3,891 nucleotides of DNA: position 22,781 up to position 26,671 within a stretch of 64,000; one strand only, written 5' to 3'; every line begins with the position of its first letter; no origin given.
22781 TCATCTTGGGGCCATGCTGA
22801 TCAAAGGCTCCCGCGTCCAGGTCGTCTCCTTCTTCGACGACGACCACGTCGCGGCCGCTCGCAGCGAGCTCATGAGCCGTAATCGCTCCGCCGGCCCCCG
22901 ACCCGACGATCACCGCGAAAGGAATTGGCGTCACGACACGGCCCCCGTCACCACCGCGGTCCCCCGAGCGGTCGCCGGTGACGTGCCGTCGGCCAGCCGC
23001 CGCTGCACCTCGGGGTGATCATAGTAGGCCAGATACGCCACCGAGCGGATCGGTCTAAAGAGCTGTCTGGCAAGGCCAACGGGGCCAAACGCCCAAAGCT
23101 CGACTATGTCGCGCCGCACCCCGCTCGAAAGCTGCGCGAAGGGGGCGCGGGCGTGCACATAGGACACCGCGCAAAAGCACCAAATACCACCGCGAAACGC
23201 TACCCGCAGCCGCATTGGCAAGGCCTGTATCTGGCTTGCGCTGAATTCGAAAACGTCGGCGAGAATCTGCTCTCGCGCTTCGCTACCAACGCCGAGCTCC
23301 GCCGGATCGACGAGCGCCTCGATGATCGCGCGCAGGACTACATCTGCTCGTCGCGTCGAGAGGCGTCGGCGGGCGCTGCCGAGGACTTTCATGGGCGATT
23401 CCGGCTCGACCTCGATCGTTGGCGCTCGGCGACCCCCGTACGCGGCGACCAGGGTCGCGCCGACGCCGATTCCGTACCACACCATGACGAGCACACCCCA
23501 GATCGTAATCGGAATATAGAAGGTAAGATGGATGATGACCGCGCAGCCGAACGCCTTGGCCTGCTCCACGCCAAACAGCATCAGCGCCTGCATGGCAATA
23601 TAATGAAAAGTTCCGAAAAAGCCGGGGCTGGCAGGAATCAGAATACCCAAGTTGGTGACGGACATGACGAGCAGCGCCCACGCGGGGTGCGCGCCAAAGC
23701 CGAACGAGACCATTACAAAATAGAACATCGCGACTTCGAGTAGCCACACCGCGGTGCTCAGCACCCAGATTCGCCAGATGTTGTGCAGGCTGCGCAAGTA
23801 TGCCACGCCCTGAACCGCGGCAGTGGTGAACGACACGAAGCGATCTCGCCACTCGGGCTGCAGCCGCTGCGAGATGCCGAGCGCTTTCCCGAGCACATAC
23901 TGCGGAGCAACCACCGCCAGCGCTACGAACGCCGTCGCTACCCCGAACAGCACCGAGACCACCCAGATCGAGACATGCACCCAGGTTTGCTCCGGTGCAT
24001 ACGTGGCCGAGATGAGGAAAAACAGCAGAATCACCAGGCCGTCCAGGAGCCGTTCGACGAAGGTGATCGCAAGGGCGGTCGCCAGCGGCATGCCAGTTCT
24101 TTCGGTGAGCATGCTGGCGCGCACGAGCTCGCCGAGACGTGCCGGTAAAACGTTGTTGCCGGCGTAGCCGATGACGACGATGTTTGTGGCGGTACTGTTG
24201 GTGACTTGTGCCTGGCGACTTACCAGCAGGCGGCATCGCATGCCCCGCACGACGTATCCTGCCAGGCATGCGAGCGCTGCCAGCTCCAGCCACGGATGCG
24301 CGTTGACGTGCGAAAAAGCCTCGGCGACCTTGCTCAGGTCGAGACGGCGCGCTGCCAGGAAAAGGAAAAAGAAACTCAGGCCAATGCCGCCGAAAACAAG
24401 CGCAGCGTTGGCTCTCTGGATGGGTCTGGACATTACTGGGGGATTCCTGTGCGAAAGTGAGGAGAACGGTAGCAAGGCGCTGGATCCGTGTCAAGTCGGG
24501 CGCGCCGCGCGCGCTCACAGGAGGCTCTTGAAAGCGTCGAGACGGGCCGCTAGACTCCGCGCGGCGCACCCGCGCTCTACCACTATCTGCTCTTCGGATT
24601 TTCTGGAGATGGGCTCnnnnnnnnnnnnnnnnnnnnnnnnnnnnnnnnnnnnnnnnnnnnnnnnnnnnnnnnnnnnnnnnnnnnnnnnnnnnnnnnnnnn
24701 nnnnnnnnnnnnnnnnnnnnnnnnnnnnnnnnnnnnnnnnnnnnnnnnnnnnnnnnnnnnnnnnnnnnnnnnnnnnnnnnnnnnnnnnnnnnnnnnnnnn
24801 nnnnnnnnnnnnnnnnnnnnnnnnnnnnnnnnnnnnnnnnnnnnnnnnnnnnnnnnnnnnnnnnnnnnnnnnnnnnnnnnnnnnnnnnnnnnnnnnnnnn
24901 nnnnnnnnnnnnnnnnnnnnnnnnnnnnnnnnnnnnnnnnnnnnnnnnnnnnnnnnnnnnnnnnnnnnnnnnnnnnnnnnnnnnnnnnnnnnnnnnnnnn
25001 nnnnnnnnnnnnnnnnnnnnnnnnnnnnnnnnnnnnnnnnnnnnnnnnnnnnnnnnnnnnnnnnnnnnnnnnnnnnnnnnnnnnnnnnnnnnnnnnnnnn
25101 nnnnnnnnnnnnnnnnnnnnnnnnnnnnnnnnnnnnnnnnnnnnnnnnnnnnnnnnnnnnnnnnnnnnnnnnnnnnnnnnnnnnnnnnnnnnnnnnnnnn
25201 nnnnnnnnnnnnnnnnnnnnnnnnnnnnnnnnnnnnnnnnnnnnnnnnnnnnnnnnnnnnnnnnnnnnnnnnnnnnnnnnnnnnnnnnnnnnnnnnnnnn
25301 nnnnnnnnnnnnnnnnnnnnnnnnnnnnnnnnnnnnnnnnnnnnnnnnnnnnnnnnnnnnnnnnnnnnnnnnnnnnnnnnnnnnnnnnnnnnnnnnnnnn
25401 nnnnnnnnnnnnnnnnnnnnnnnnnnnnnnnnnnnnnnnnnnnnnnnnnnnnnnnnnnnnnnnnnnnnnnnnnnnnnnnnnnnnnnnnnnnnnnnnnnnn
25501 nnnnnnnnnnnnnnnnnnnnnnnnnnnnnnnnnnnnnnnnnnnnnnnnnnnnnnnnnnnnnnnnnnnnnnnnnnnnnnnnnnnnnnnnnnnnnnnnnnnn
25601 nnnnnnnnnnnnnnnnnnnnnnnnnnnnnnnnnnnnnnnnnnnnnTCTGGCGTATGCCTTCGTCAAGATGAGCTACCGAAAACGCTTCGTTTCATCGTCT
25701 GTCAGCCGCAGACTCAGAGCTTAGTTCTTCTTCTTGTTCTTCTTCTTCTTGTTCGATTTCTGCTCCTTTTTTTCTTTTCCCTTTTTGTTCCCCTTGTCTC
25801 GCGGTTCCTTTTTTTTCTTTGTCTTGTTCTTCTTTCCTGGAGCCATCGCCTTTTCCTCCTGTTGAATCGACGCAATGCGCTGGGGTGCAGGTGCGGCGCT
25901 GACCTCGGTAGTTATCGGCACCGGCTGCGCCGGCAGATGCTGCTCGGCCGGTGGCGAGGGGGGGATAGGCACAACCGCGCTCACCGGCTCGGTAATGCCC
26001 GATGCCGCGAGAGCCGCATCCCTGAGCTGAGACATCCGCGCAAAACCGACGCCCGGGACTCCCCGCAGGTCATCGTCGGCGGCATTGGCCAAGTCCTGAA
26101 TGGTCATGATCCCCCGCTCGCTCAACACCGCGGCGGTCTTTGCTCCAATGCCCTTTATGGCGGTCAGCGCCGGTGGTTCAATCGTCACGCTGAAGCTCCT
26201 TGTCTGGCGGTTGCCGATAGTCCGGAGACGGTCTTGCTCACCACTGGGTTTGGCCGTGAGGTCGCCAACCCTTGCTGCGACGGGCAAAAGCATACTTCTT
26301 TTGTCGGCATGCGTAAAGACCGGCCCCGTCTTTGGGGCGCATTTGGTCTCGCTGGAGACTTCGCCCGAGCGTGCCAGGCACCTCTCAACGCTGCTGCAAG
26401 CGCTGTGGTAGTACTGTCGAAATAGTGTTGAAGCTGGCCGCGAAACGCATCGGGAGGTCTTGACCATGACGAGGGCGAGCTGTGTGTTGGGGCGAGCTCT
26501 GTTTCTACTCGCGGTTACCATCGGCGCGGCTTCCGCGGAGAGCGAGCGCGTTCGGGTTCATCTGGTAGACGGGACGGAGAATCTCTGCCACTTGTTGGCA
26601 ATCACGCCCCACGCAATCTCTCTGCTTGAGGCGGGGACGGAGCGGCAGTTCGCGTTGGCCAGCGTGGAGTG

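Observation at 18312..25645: Four-gene operon (polytopic membrane protein, GMC oxidoreductase, SDR epimerase, HAD-like protein) with start/stop overlaps and a divergent second SDR: putative lipid or polyprenyl-sugar modification module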

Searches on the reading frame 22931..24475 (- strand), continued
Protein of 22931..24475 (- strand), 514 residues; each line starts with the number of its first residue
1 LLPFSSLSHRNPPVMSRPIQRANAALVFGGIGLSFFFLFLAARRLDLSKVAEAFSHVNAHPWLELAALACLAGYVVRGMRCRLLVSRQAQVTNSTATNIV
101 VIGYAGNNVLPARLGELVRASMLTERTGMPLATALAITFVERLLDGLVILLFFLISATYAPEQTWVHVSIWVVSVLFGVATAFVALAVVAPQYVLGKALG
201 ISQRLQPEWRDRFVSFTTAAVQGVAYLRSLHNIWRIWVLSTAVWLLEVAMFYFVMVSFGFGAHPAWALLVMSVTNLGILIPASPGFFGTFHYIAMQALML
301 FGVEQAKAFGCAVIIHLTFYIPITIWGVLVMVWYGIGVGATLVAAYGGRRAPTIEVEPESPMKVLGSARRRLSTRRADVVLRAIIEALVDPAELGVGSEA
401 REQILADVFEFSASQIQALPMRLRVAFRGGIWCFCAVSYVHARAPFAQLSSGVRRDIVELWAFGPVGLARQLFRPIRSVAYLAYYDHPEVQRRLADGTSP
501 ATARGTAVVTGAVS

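Call 49: predict_structure(alignment_id=A1)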
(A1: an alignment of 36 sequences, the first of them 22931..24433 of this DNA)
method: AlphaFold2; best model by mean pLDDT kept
length: 500 residues; sequences in the alignment: 36
mean_pLDDT: 87.4   pTM: 0.73
mean pLDDT of the five models: 87.4, 85.5, 85.3, 84.5, 84.1
residues with pLDDT >= 90: 357; 70-90: 72; 50-70: 42; < 50: 29
segments of 3 or more residues with pLDDT < 50: 351-360, 488-500
pLDDT, mean of each block of 10 residues (from residue 1): 69 81 87 95 97 98 98 95 96 82 92 91 94 96 87 92 94 97 97 93 93 95 98 98 94 96 73 85 95 97 95 91 65 57 53 45 82 93 94 94 85 93 96 96 95 93 95 93 62 41
secondary structure, 60 per line:
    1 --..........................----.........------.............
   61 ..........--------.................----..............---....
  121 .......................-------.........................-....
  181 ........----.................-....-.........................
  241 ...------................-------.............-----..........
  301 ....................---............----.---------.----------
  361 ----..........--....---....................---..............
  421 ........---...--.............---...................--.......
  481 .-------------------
elements in order: H3-28 H33-41 H48-70 H79-95 H100-113 H117-143 H151-175 H177-188 H193-209 H211-214 H216-243 H250-265 H273-285 H291-320 H324-335 H365-374 H377-380 H384-403 H407-428 H437-449 H453-471 H474-481

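Call 51: fold_search(model_id=the predicted structure, library=pdb)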
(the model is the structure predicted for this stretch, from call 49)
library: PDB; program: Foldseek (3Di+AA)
matches with E <= 10: 271; with E <= 0.001: 5
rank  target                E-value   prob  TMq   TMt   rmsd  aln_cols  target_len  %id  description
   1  9j8s_A                2.4e-05  1.00  0.40  0.26  18.2       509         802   16  MprF from Pseudomonas aeruginosa in nanodisc, C2 symmetry (released 2025-09-03)
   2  9goe_A                4.1e-05  1.00  0.39  0.26  18.4       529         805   14  Cryo-EM structure of the multiple peptide resistance factor (MprF) from Pseudomonas aeruginosa bound to a synthetic na (released 2025-03-12)
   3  9j8q_A                6.8e-05  1.00  0.42  0.28  18.2       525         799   13  MprF from Pseudomonas aeruginosa in GDN micelle, C2 symmetry (released 2025-09-03)
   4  6lvf_A                1.6e-04  1.00  0.40  0.26  22.1       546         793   12  Cryo-EM structure of the multiple peptide resistance factor (MprF) loaded with one lysyl-phosphatidylglycerol molecule (released 2021-02-03)
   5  7f47                  6.9e-04  1.00  0.38  0.24  20.6       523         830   11  Cryo-EM structure of Rhizobium etli MprF (released 2022-06-22)
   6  7duw_A                1.3e-03  1.00  0.40  0.26  20.2       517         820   11  Cryo-EM structure of the multiple peptide resistance factor (MprF) loaded with two lysyl-phosphatidylglycerol molecule (released 2021-04-21)
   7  8xqa_A                4.6e-02  0.30  0.14  0.12  26.5       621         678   11  Structure of the sea urchin spSLC9C1 in state-3 w/ cAMP dimer (released 2024-07-17)
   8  8xq7_A                8.7e-02  0.30  0.18  0.11  29.6       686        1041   11  Structure of the sea urchin spSLC9C1 in state-1 w/ cAMP dimer (released 2024-07-17)
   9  9pym_A                1.2e-01  0.20  0.14  0.12  23.5       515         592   13  Cryo-EM structure of the isethionate TRAP transporter IseQM from Oleidesulfovibrio alaskensis with bound isethionate (released 2025-11-12)
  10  7uuz                  1.3e-01  0.13  0.11  0.11  25.3       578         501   11  Structure of the sodium/iodide symporter (NIS) in complex with perrhenate and sodium (released 2022-12-21)
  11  8pd9                  1.6e-01  0.16  0.14  0.09  30.3       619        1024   11  cAMP-bound SpSLC9C1 in lipid nanodiscs, protomer state 1 (released 2023-11-08)
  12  7x1i_A                1.6e-01  0.15  0.13  0.11  26.1       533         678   10  Cryo-EM structure of human BTR1 in the outward-facing state. (released 2023-11-01)
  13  8u7p_A                1.9e-01  0.23  0.17  0.11  25.5       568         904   12  WT sea urchin SLC9C1 with 5mM cAMP at pH 6 in Na+ - Grip and Twist Like (GnTL) conformation (released 2025-03-26)
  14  8u7r_B                1.9e-01  0.18  0.15  0.10  30.5       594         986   13  WT sea urchin SLC9C1 at pH 6 in presence of K+ (released 2025-03-26)
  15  8pdv                  1.9e-01  0.14  0.14  0.09  30.4       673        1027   11  cGMP-bound SpSLC9C1 in lipid nanodiscs, protomer (released 2023-11-08)
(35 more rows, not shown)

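Call 78: search_protein_families(library=pfam, alignment_id=A5, max_evalue=0.01)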
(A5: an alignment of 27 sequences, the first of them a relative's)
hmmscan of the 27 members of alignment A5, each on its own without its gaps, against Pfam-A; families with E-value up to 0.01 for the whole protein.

A. member 1, L069:14164-15729:+ (521 aa): 1 family
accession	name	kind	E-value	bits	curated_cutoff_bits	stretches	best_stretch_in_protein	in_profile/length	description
PF13231.12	PMT_2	-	8.1e-09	36.3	26.1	1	90-237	3-153/160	Dolichyl-phosphate-mannose-protein mannosyltransferase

B. families by the number of members that match (of 27 scanned): 21 families
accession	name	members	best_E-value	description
PF13231.12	PMT_2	5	8.1e-09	Dolichyl-phosphate-mannose-protein mannosyltransferase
PF04932.20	Wzy_C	2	6.2e-08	O-Antigen ligase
PF19510.5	DUF6044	1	9.2e-169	Protein of unknown function (DUF6044)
PF06762.20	LMF1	1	8.2e-53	Lipase maturation factor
PF09852.15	DUF2079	1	1.4e-52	Predicted membrane protein (DUF2079)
PF25179.1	LMF1_C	1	1.8e-49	Lipase maturation factor C-terminal domain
PF12704.14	MacB_PCD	1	6.4e-34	MacB-like periplasmic core domain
PF02687.27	FtsX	1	1.1e-26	FtsX-like permease C-terminal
PF14378.12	PAP2_3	1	1.7e-18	PAP2 superfamily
PF11028.14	TMEM260-like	1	5.2e-14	Protein O-mannosyl-transferase TMEM260-like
PF14559.12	TPR_19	1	9.4e-08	Tetratricopeptide repeat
PF13432.12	TPR_16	1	9.9e-08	Tetratricopeptide repeat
PF07719.23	TPR_2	1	5.2e-06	Tetratricopeptide repeat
PF01564.23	Spermine_synth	1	6.2e-06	Spermine/spermidine synthase domain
PF09594.16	GT87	1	3.5e-05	Glycosyltransferase family 87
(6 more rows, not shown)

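Call 81: search_protein_families(library=pfam, alignment_id=A6, max_evalue=0.001)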
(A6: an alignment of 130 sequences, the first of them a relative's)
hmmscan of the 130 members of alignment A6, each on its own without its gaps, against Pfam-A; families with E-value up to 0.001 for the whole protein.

A. member 1, L069:4756-5145:- (129 aa): 6 families
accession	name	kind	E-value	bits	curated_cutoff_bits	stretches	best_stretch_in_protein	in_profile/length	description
PF12840.13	HTH_20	-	1.1e-11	45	27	1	33-83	1-51/51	Helix-turn-helix domain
PF01022.26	HTH_5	-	1.1e-10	41.6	22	1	35-81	1-46/47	Bacterial regulatory protein, arsR family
PF13412.12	HTH_24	-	1.4e-06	28.2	21.9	1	35-80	2-47/48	Winged helix-turn-helix DNA-binding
PF25212.1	HVO_A0114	-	4e-05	23.7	27.6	1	30-89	16-75/84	HVO_A0114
PF12802.13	MarR_2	-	4.9e-05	23.8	27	1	40-84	9-54/61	MarR family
PF01047.28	MarR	-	0.00039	20.7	24.6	1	40-85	7-52/59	MarR family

B. families by the number of members that match (of 130 scanned): 200 families (the first 25 are shown)
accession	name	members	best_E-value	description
PF00005.33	ABC_tran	4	8.7e-46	ABC transporter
PF00515.34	TPR_1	4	9.9e-15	Tetratricopeptide repeat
PF13304.12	AAA_21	4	1.1e-14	AAA domain, putative AbiEii toxin, Type IV TA system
PF13414.12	TPR_11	4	1.2e-14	TPR repeat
PF07719.23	TPR_2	4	2.4e-14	Tetratricopeptide repeat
PF13181.12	TPR_8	4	5.7e-10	Tetratricopeptide repeat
PF04055.27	Radical_SAM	3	8e-21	Radical SAM superfamily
PF13432.12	TPR_16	3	1.4e-15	Tetratricopeptide repeat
PF13431.12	TPR_17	3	1.4e-10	Tetratricopeptide repeat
PF02463.25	SMC_N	3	2e-06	RecF/RecN/SMC N terminal domain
PF13424.12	TPR_12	3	7.4e-06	Tetratricopeptide repeat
PF00899.27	ThiF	2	3.9e-87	ThiF family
PF00561.26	Abhydrolase_1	2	3.5e-29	alpha/beta hydrolase fold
PF07676.18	PD40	2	3e-24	WD40-like Beta Propeller Repeat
PF08241.18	Methyltransf_11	2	2e-22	Methyltransferase domain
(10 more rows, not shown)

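Call 100: search_protein_families(library=pfam, max_evalue=0.05, proteins=[L002:11488-13101:+])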
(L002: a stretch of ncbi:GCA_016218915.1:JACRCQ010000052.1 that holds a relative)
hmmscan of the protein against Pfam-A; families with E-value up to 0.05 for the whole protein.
L002:11488-13101:+ (537 aa): 0 families

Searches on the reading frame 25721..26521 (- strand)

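Call 3: search_protein_families(library=pfam, proteins=[window:25721-26521:-])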
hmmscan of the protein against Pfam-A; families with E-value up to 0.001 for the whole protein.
window:25721-26521:- (266 aa): 2 families
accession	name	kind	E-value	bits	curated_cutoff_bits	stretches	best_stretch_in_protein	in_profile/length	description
PF14520.12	HHH_5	-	1.8e-10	41.5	27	1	118-169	3-54/57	Helix-hairpin-helix domain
PF10391.15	DNA_pol_lambd_f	-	0.00034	20.8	29.8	1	119-152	3-36/51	Fingers domain of DNA polymerase lambda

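Call 4: search_protein_families(library=ncbifam, proteins=[window:25721-26521:-])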
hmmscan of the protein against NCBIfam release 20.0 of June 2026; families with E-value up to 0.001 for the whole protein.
window:25721-26521:- (266 aa): 7 families
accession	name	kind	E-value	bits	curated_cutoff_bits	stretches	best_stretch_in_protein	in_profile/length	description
NF011260.0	PRK14666.1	equivalog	2.2e-05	23.4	649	1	119-168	639-687/698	excinuclease ABC subunit C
TIGR03491.1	TIGR03491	subfamily_domain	2.4e-05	23.5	97.45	1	118-173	213-268/462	TM0106 family RecB-like putative nuclease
NF009401.0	PRK12766.1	equivalog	0.00053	19.7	239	0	117-243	10-130/238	50S ribosomal protein L32e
TIGR02236.1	recomb_radA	equivalog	0.00066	19.1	361.15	1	119-177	2-60/311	DNA repair and recombination protein RadA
NF002882.0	PRK03348.1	equivalog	0.0007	18.5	389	1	83-157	153-220/461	DNA polymerase IV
NF003015.0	PRK03858.1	subfamily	0.00071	18.7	367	1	99-162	161-221/399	DNA polymerase IV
NF002492.0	PRK01810.1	equivalog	0.00091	18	399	0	111-159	178-226/412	DNA polymerase IV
